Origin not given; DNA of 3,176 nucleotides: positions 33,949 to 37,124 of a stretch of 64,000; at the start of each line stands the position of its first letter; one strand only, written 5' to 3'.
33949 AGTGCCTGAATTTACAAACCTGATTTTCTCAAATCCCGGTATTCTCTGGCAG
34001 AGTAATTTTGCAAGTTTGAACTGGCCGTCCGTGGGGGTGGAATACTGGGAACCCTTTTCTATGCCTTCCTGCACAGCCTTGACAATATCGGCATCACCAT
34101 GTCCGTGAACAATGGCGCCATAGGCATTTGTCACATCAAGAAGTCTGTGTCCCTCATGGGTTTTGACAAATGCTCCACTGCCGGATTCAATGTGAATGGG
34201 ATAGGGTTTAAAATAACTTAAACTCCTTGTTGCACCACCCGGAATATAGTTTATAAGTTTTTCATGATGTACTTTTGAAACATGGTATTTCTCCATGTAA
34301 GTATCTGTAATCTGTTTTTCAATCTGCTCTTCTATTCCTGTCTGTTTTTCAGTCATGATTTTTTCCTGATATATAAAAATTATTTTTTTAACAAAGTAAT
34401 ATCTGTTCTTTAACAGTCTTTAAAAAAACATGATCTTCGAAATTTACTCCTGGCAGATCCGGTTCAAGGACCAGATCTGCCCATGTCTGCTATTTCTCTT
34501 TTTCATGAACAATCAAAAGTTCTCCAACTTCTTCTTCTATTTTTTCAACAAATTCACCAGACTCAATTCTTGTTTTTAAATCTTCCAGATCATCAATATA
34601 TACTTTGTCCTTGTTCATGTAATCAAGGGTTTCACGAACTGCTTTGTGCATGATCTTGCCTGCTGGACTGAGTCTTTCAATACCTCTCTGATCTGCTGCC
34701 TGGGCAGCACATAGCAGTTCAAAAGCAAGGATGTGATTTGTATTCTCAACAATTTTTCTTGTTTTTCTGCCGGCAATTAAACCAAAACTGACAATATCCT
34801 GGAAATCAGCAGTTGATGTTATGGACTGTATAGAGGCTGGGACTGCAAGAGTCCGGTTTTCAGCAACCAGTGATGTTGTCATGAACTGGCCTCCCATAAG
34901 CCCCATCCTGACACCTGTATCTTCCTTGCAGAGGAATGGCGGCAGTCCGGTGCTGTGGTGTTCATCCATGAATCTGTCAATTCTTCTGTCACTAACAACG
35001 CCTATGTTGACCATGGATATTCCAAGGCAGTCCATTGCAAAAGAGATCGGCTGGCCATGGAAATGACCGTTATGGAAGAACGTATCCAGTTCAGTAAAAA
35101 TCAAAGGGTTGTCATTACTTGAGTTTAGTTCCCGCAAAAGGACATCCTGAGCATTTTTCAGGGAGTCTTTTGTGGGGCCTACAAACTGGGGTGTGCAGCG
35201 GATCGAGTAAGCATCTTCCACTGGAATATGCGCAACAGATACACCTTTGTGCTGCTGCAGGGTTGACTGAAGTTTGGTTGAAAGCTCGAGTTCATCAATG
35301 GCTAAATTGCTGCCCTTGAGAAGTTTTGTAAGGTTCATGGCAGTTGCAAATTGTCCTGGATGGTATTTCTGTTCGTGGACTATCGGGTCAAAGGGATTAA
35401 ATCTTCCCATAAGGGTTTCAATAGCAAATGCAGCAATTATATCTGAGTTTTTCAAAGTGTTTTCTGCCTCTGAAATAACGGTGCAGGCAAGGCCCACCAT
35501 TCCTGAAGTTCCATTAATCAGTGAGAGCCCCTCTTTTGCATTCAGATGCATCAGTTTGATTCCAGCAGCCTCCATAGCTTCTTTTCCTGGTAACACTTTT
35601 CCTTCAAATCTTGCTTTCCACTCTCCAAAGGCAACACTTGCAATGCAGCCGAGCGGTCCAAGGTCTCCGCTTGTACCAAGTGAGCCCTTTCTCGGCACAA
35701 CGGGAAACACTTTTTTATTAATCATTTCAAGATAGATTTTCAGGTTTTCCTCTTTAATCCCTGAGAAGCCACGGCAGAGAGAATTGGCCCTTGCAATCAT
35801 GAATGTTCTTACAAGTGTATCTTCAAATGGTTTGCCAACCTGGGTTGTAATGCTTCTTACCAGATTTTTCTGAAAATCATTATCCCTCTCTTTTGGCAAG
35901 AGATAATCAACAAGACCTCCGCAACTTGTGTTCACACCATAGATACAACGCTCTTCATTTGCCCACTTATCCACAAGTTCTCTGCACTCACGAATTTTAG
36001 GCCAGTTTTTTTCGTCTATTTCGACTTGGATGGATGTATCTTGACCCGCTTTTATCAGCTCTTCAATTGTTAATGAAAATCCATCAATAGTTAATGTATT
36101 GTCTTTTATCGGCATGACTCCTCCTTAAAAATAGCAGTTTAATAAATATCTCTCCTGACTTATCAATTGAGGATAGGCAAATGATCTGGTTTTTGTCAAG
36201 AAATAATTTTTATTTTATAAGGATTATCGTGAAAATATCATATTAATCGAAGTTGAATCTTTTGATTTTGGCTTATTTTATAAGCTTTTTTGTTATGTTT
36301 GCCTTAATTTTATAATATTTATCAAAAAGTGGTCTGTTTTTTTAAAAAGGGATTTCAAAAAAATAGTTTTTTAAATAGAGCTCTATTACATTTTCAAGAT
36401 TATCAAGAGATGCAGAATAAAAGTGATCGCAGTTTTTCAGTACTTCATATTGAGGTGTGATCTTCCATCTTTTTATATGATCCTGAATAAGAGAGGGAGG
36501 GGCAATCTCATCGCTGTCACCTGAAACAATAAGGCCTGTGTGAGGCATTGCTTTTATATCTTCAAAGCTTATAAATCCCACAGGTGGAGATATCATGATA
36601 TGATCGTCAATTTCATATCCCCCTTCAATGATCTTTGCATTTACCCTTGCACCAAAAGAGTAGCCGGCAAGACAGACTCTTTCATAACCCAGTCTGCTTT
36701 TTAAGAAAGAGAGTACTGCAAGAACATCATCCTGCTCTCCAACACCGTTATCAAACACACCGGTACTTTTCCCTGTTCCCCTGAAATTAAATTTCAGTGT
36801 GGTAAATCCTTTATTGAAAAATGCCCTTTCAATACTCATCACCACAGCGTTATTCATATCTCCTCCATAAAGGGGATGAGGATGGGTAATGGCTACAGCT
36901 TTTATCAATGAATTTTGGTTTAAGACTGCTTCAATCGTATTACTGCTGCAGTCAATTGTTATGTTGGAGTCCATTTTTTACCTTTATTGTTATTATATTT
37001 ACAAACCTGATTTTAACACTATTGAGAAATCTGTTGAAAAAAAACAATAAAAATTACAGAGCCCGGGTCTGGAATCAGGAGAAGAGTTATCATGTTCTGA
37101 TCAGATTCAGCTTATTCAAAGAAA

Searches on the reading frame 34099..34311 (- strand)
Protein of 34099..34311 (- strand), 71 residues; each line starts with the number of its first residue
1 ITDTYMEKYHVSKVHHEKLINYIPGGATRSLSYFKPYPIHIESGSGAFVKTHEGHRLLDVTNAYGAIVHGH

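Call 77: search_solved_structures(query=window:34099-34311:-, show_alignments=5, max_evalue=0.01)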
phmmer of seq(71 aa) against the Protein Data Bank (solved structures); distinct sequences matched with E-value up to 0.01: 9.
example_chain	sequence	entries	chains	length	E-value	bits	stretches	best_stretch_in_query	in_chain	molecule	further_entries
6k8h_A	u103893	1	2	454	7.4e-08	36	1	17-71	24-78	Aminotransferase class-III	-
6ssd_A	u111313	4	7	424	7.7e-08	35.9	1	16-71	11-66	ForI-PLP | ForI-PMP | ForI-LCS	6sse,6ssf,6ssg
2yku_A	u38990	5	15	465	2.8e-07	34.1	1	4-71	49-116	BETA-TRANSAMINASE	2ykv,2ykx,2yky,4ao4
6iz9_A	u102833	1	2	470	3.1e-07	34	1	4-71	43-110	Beta-transaminase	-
2epj_A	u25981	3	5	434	6.2e-07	33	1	13-71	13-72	Glutamate-1-semialdehyde 2,1-aminomutase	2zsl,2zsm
4ao9_A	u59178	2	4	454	3.3e-06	30.8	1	14-71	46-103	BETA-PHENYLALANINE AMINOTRANSFERASE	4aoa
3l44_A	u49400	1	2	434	0.0034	21.2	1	8-71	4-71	Glutamate-1-semialdehyde 2,1-aminomutase 1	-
2e7u_A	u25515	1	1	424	0.0036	21.1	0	11-71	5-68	Glutamate-1-semialdehyde 2,1-aminomutase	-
3ruy_A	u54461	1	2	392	0.0065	20.3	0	31-71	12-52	Ornithine aminotransferase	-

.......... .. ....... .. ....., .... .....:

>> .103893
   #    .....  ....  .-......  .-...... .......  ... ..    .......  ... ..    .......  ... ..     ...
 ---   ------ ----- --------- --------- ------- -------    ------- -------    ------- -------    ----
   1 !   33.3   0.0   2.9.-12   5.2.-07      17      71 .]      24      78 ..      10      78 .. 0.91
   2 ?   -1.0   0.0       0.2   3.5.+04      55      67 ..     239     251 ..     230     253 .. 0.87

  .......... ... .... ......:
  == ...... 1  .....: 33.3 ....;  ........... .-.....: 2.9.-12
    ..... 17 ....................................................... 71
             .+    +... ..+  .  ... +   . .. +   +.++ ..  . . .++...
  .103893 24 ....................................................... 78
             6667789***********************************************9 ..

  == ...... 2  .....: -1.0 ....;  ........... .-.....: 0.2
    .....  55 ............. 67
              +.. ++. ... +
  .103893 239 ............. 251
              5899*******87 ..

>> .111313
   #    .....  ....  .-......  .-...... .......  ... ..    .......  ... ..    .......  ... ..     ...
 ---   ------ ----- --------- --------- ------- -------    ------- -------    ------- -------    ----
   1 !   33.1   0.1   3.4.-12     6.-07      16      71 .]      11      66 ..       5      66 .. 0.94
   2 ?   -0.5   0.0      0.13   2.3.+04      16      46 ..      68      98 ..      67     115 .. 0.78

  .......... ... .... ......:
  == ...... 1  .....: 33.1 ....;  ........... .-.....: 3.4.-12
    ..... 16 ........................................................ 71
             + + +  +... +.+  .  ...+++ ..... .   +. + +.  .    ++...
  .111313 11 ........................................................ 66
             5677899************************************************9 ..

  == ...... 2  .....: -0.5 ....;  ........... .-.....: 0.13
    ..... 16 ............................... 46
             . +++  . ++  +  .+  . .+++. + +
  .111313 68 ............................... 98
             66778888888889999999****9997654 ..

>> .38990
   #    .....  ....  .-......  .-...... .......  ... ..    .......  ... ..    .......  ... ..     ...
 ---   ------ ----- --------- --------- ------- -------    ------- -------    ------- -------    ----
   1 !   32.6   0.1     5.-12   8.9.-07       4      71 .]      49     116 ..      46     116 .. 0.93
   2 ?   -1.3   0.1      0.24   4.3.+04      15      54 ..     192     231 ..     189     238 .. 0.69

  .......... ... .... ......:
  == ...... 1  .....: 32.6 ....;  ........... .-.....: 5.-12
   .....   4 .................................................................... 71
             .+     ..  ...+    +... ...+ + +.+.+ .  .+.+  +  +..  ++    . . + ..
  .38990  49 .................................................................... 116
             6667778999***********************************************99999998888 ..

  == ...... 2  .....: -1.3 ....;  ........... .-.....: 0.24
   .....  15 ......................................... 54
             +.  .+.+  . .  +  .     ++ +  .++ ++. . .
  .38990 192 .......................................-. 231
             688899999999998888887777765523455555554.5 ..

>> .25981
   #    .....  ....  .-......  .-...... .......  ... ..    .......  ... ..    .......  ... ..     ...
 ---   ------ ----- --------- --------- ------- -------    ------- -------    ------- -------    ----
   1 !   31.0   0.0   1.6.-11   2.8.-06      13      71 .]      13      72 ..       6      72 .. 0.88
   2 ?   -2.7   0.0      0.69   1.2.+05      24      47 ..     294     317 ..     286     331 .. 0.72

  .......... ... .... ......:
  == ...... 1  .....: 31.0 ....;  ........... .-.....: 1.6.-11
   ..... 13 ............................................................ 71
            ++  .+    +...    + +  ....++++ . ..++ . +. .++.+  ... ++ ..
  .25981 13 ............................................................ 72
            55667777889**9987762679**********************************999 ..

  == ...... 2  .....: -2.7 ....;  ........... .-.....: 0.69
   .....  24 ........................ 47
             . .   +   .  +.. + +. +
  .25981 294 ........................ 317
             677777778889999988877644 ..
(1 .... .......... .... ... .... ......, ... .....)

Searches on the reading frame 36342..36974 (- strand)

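Call 4: search_protein_families(library=pfam, proteins=[window:36342-36974:-])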
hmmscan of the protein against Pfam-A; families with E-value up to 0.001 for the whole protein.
window:36342-36974:- (210 aa): 4 families
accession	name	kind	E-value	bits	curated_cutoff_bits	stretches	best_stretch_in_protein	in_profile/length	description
PF00561.26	Abhydrolase_1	-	9.3e-07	29.2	25.8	1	51-110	22-81/245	alpha/beta hydrolase fold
PF02129.25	Peptidase_S15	-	8.9e-05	22.7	23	1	44-111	38-108/262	X-Pro dipeptidyl-peptidase (S15 family)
PF12697.13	Abhydrolase_6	-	0.00012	23.3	26.3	0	52-130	23-93/217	Alpha/beta hydrolase family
PF12146.15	Hydrolase_4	-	0.00018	21.4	27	0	50-132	25-111/239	Serine aminopeptidase, S33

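Call 5: search_protein_families(library=ncbifam, proteins=[window:36342-36974:-])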
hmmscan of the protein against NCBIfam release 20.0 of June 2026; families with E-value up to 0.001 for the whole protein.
window:36342-36974:- (210 aa): 4 families
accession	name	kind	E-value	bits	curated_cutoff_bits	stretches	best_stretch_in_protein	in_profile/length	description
NF058544.1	IVPilMotSglTMyx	equivalog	6.5e-10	39.2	300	1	9-202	16-205/210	type IV pili motility protein SglT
NF047920.1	lactonase_UilS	equivalog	1.1e-05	25.3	400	1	40-109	36-109/285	UilS family quorum-quenching N-acyl-homoserine lactonase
NF050089.1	i_nPHAscl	equivalog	0.00033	19.8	300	0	139-198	225-282/288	intracellular short-chain-length polyhydroxyalkanoate depolymerase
TIGR03695.1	menH_SHCHC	equivalog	0.00045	19.7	208.55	1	53-115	25-88/252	2-succinyl-6-hydroxy-2,4-cyclohexadiene-1-carboxylate synthase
